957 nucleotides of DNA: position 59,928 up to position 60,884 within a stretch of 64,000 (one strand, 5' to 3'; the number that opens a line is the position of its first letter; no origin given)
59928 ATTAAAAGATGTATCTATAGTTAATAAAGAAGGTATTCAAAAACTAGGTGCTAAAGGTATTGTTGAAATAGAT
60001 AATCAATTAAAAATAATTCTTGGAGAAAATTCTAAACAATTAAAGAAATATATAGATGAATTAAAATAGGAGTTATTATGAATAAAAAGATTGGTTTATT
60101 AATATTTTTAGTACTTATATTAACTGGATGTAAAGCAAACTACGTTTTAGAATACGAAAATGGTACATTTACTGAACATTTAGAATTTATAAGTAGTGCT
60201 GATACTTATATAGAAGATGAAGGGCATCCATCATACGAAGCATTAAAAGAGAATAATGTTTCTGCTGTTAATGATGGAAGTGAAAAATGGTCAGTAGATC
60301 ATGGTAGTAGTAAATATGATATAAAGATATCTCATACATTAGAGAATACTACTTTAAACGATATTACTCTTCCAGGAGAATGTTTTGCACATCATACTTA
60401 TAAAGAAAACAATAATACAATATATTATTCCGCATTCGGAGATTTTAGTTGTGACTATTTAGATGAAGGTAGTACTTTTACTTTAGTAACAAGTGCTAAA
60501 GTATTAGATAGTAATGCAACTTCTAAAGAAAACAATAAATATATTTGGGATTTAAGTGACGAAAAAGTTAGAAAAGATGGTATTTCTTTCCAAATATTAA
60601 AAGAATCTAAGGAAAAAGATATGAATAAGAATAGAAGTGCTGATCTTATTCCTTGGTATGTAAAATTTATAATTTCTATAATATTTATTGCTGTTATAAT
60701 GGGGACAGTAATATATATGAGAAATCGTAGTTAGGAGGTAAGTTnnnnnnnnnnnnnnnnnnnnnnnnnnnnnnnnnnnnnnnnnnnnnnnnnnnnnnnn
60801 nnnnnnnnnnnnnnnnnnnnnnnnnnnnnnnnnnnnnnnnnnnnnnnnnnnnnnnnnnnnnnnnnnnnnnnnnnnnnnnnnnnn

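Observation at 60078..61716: Second copy of the anchor + lipoprotein module with inverted gene order and a swapped hydrolase domain (CHAP instead of C39-like)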

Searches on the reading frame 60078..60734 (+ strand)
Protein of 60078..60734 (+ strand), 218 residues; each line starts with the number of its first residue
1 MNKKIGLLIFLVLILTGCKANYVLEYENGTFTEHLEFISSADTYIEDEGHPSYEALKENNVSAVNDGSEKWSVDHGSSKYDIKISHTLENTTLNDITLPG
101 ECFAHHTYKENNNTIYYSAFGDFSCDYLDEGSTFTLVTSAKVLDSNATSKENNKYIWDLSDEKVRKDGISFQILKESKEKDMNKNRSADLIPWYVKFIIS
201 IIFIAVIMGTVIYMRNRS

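Call 5: search_protein_families(library=pfam, proteins=[window:60078-60734:+], max_evalue=0.1)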
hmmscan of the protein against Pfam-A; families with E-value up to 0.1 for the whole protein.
window:60078-60734:+ (218 aa): 2 families
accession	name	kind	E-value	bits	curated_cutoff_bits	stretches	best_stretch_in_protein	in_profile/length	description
PF02402.22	Lysis_col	-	0.028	14.7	27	1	7-30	11-34/49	Lysis protein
PF22348.1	ColA_N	-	0.047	13.9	27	0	44-70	10-38/47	Colicin-A N-terminal domain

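Call 6: search_protein_families(library=ncbifam, proteins=[window:60078-60734:+], max_evalue=0.1)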
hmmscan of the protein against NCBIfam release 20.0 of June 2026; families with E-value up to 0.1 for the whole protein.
window:60078-60734:+ (218 aa): 2 families
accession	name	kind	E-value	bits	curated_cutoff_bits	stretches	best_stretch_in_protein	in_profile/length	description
NF058642.1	lipo_YqiH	exception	0.014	15.6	140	1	4-43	3-41/94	lipoprotein YqiH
NF033216.1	lipo_YgdI_YgdR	subfamily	0.034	14.1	42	1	7-30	8-31/71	YgdI/YgdR family lipoprotein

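Call 41: find_homologous_proteins(query=A6, max_evalue=0.001)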
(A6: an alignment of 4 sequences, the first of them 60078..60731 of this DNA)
Query A6 (4 sequences) (218 aa, profile of the alignment): 116 proteins with E <= 0.001 among 5443 candidates.
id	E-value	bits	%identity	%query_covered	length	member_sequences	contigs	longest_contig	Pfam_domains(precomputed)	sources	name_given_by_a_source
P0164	1.9e-88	314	100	100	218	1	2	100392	-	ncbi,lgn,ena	-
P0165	5.0e-87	309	28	83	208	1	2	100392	-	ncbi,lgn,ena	-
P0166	3.1e-82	293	34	97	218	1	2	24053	-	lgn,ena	-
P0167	4.1e-82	293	34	97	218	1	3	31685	-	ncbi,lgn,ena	-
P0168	5.6e-82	293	34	97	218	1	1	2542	-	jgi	-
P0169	1.6e-81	291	34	97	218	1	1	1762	-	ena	-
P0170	1.9e-81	291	34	97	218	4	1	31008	-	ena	-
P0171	2.3e-77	277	22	73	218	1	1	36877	-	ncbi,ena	-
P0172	2.7e-66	241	30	100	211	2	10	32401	-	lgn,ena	-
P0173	4.8e-66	240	29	84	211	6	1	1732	-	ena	-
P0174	8.8e-65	236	63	100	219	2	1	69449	-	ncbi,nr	ncbi:MAG: hypothetical protein IKQ35_03890 [Bacilli bacterium]|nr:hypothetical protein [Bacilli bact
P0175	2.6e-60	222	63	100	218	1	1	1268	-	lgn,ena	-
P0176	3.4e-58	215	56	100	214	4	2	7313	-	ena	-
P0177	2.5e-53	199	40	98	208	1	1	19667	-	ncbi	-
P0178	1.3e-51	193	23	93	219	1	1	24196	-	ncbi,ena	-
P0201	7.4e-43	165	25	97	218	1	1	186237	-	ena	-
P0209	2.5e-41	160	24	94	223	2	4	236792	-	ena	-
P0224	1.1e-38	151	22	99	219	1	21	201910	-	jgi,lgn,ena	-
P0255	4.4e-20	90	26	99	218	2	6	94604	-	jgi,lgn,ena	-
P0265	3.8e-14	71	30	72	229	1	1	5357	PF02009.22,PF21946.2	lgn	-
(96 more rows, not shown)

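Call 42: search_solved_structures(query=A6, max_evalue=10)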
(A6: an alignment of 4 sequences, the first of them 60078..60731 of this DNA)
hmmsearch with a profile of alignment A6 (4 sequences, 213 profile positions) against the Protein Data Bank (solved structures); distinct sequences matched with E-value up to 10: 0.

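Call 43: find_encoding_contigs(protein=P0224, flank=6000, max_places=2)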
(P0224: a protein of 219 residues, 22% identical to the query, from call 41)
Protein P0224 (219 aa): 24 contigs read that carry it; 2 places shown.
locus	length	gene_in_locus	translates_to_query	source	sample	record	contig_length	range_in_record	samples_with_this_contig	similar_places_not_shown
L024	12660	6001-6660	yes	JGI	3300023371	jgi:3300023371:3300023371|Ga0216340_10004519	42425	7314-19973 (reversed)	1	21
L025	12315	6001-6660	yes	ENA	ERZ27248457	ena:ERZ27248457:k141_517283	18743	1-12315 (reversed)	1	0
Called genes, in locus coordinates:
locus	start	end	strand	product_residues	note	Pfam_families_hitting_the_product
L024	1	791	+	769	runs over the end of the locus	PF19597:TrbL_4 (weak)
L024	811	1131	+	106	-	-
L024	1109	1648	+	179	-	PF26593:TraC-like (weak)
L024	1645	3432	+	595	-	PF00005:ABC_tran (faint), PF12846:AAA_10 (weak), PF19044:P-loop_TraG, PF01935:DUF87, PF12846:AAA_10 (weak)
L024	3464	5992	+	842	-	PF05257:CHAP (weak)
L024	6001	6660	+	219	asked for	-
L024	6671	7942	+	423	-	PF01551:Peptidase_M23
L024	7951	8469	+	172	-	-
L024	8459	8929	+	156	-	-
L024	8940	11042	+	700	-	PF02534:T4SS-DNA_transf, PF10412:TrwB_AAD_bind, PF01935:DUF87 (weak), PF12696:TraG-D_C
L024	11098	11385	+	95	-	PF00581:Rhodanese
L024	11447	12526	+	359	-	PF02646:RmuC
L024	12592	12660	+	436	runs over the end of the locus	PF18895:T4SS_pilin (weak)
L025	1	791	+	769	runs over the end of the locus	PF19597:TrbL_4 (weak)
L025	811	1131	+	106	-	-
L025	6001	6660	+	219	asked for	-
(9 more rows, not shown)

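Call 44: find_encoding_contigs(protein=P0209, flank=6000, max_places=2)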
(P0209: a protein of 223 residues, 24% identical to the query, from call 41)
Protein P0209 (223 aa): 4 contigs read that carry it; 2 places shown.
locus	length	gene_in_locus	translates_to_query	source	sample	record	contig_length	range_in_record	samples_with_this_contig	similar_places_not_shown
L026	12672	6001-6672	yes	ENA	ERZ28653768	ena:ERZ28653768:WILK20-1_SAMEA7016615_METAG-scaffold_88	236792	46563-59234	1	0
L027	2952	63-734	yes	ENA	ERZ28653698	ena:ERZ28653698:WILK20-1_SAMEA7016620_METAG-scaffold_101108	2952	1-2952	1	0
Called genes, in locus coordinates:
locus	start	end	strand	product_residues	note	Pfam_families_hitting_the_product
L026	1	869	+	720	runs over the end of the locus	-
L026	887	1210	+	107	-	PF26592:PrgI_like (weak)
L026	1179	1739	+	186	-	PF26593:TraC-like (faint)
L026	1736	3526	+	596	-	PF12846:AAA_10 (faint), PF19044:P-loop_TraG, PF01935:DUF87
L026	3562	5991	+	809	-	PF01551:Peptidase_M23, PF05257:CHAP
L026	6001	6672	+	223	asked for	-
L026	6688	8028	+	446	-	PF08486:SpoIID, PF13529:Peptidase_C39_2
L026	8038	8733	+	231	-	-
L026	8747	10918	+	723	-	-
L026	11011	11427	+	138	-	PF01957:NfeD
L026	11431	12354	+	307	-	PF01145:Band_7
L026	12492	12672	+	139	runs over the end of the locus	-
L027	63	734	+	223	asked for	-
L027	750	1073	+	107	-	-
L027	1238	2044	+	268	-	-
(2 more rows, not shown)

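Call 45: find_encoding_contigs(protein=P0255, flank=6000, max_places=2)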
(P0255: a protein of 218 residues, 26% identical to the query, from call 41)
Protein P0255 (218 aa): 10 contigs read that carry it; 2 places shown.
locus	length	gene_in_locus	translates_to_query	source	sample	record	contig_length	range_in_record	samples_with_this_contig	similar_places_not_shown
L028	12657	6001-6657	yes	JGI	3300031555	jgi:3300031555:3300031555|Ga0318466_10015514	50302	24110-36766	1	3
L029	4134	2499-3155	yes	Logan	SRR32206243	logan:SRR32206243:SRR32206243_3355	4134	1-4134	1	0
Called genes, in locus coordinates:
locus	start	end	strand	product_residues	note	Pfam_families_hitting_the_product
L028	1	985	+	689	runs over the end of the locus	PF19597:TrbL_4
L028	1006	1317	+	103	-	-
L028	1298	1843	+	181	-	PF26593:TraC-like (weak)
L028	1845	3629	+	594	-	PF19044:P-loop_TraG, PF01935:DUF87 (weak), PF12846:AAA_10 (weak)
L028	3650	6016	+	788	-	PF08486:SpoIID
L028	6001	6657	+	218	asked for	-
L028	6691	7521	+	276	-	PF04294:VanW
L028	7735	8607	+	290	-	-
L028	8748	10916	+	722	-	PF02534:T4SS-DNA_transf, PF10412:TrwB_AAD_bind, PF01935:DUF87 (faint), PF12696:TraG-D_C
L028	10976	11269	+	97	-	PF00581:Rhodanese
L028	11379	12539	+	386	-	PF01594:AI-2E_transport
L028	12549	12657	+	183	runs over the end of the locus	-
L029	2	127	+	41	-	?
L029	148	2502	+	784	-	PF08486:SpoIID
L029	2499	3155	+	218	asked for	-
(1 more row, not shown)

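Call 46: find_encoding_contigs(protein=P0174, flank=6000, max_places=2)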
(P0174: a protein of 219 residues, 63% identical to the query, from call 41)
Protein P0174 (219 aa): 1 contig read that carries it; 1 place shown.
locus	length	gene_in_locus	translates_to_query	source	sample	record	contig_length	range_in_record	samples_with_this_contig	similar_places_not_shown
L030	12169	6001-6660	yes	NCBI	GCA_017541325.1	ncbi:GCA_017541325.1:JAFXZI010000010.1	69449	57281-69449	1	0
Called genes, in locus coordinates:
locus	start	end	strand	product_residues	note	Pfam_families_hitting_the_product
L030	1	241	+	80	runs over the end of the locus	PF07866:DUF1653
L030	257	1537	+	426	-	PF02403:Seryl_tRNA_N, PF00587:tRNA-synt_2b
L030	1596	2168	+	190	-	-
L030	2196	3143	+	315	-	PF20990:DUF2207_C (faint)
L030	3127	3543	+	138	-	-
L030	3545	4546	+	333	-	PF13439:Glyco_transf_4, PF00534:Glycos_transf_1, PF13692:Glyco_trans_1_4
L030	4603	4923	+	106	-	PF00367:PTS_EIIB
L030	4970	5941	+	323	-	PF05257:CHAP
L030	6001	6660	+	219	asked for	-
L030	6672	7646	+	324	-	PF05257:CHAP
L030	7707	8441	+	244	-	PF13367:PrsW-protease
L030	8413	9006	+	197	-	PF01569:PAP2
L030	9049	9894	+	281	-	PF11449:ArsP_2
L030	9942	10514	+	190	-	-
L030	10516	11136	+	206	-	-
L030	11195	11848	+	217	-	-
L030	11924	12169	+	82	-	PF07963:N_methyl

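Call 47: find_encoding_contigs(protein=P0172, flank=6000, max_places=2)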
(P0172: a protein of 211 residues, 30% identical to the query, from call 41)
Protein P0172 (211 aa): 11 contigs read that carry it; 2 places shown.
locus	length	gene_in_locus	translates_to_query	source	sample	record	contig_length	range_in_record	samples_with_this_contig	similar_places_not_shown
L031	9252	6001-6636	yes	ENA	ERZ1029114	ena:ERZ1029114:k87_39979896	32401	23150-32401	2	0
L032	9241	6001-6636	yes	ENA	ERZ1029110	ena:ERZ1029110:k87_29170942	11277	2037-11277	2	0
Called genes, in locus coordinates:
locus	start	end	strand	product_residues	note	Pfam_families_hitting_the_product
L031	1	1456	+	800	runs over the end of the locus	PF13248:Zn_ribbon_3 (weak)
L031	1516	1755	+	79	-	-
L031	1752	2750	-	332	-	-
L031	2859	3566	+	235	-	PF02616:SMC_ScpA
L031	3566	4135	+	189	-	PF04079:SMC_ScpB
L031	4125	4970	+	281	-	-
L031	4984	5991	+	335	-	PF13529:Peptidase_C39_2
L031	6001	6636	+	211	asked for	-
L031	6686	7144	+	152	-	-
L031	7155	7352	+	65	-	PF01783:Ribosomal_L32p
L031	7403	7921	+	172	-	PF00753:Lactamase_B, PF13483:Lactamase_B_3 (weak), PF23023:Anti-Pycsar_Apyc1 (weak), PF00753:Lactamase_B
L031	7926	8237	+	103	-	-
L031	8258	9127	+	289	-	PF07963:N_methyl (weak)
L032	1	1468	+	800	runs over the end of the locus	PF13248:Zn_ribbon_3 (weak)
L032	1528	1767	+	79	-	-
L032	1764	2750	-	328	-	-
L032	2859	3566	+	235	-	PF02616:SMC_ScpA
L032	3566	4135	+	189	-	PF04079:SMC_ScpB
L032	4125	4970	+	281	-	-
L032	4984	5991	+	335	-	PF13529:Peptidase_C39_2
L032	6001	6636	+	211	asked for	-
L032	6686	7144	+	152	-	-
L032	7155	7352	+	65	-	PF01783:Ribosomal_L32p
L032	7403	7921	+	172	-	PF00753:Lactamase_B, PF13483:Lactamase_B_3 (weak), PF19583:ODP (faint), PF23023:Anti-Pycsar_Apyc1 (weak), PF00753:Lactamase_B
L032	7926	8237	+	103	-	-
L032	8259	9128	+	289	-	PF07963:N_methyl (weak)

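Call 48: find_encoding_contigs(protein=P0201, flank=6000, max_places=2)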
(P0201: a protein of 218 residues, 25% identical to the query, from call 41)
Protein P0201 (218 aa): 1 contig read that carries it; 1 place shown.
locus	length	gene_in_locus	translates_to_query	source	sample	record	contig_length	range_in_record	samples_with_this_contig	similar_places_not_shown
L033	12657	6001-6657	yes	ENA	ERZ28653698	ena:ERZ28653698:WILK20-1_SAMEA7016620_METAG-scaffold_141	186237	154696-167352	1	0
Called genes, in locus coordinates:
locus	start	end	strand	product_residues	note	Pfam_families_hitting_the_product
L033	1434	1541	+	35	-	-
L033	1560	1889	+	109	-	-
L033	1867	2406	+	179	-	PF26593:TraC-like (weak)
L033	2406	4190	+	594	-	PF01580:FtsK_SpoIIIE (faint), PF12846:AAA_10 (faint), PF19044:P-loop_TraG, PF20720:nSTAND3 (faint), PF01935:DUF87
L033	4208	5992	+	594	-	PF05257:CHAP (weak)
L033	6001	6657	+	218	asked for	-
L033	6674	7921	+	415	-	PF01551:Peptidase_M23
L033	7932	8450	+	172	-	-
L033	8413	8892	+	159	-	-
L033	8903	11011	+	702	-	PF02534:T4SS-DNA_transf, PF01935:DUF87 (faint), PF10412:TrwB_AAD_bind, PF12696:TraG-D_C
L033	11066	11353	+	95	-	PF00581:Rhodanese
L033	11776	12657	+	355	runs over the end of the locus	PF02646:RmuC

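Call 60: predict_structure(alignment_id=A7)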
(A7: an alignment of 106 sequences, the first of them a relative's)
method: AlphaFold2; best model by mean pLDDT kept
length: 218 residues; sequences in the alignment: 106
mean_pLDDT: 83.9   pTM: 0.70
mean pLDDT of the five models: 83.9, 83.6, 83.5, 83.4, 83.3
residues with pLDDT >= 90: 109; 70-90: 70; 50-70: 26; < 50: 13
segments of 3 or more residues with pLDDT < 50: 6-15
pLDDT, mean of each block of 10 residues (from residue 1): 47 61 93 90 70 85 88 91 90 83 91 94 74 94 97 96 93 81 55 88 97 89
secondary structure, 60 per line:
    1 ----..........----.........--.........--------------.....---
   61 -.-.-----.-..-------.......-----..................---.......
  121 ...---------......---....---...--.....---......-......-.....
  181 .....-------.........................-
elements in order: H5-14 E19-27 E30-38 H53-57 E81-87 H97-102 E103-110 E114-123 E133-138 E142-145 E149-151 E154-158 H162-167 E169-174 H176-185 H193-217

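Call 65: fold_search(model_id=the predicted structure, library=pdb)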
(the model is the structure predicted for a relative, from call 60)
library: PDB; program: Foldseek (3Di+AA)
matches with E <= 10: 1355; with E <= 0.001: 1
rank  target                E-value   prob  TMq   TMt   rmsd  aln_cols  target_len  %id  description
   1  2nc8_MODEL_1_A        6.6e-05  1.00  0.41  0.49   5.7       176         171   14  NMR structure of the Mycobacterium tuberculosis LppM (Rv2171) protein folded domain (released 2016-09-14)
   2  7xyo_A                7.1e-03  0.96  0.35  0.17   8.6       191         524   12  Crystal Structure of a M61 aminopeptidase family member from Myxococcus fulvus (released 2023-06-07)
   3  2xq0                  7.1e-03  0.82  0.29  0.13   8.3       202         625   10  Structure of yeast LTA4 hydrolase in complex with Bestatin (released 2010-12-29)
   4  8b6l_O                1.2e-02  0.75  0.28  0.13  12.4       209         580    9  Subtomogram average of the human Sec61-TRAP-OSTA-translocon (released 2022-12-07)
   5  9gjn_B                1.7e-02  0.23  0.21  0.08  12.1       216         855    9  ERAP1 in complex with 1-[2-(3-oxo-3,4-dihydro-2H-1,4-benzothiazin-4-yl)acetamido]cyclohexane-1-carboxylic acid (released 2025-01-22)
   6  7xyo_B                1.8e-02  0.69  0.30  0.15   9.2       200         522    9  Crystal Structure of a M61 aminopeptidase family member from Myxococcus fulvus (released 2023-06-07)
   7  3q7j_A                2.0e-02  0.69  0.29  0.11   9.2       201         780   12  Engineered Thermoplasma Acidophilum F3 factor mimics human aminopeptidase N (APN) as a target for anticancer drug deve (released 2011-07-27)
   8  6oiu_A                2.0e-02  0.47  0.26  0.09  10.6       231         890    9  X-ray crystal structure of the ectodomain of the Toxoplasma gondii ME49 Aminopeptidase N (TGME49_224350) (released 2020-09-30)
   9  6s7t_E                2.1e-02  0.77  0.32  0.18  11.8       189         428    7  Cryo-EM structure of human oligosaccharyltransferase complex OST-B (released 2019-12-18)
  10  4r5t                  2.4e-02  0.41  0.25  0.09   9.3       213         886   10  Structure of the m1 alanylaminopeptidase from malaria complexed with a hydroxamic acid-based inhibitor (released 2014-10-29)
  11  6q4r_A                2.4e-02  0.33  0.24  0.09  11.4       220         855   10  High-resolution crystal structure of ERAP1 with bound phosphinic transition-state analogue inhibitor (released 2019-04-10)
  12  6c26_1                2.7e-02  0.75  0.32  0.18  11.1       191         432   10  The Cryo-EM structure of a eukaryotic oligosaccharyl transferase complex (released 2018-01-31)
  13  3mdj_A                3.6e-02  0.28  0.24  0.09   9.9       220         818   10  ER Aminopeptidase, ERAP1, Bound to the Zinc Aminopeptidase Inhibitor, Bestatin (released 2011-03-30)
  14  1z1w                  4.1e-02  0.54  0.29  0.11   7.8       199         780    8  Crystal structures of the tricorn interacting facor F3 from Thermoplasma acidophilum, a zinc aminopeptidase in three dif (released 2005-05-31)
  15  6ryf_A                5.1e-02  0.25  0.24  0.09   9.2       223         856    9  High-resolution crystal structure of ERAP1 in complex with 15mer phosphinic peptide (released 2019-12-18)
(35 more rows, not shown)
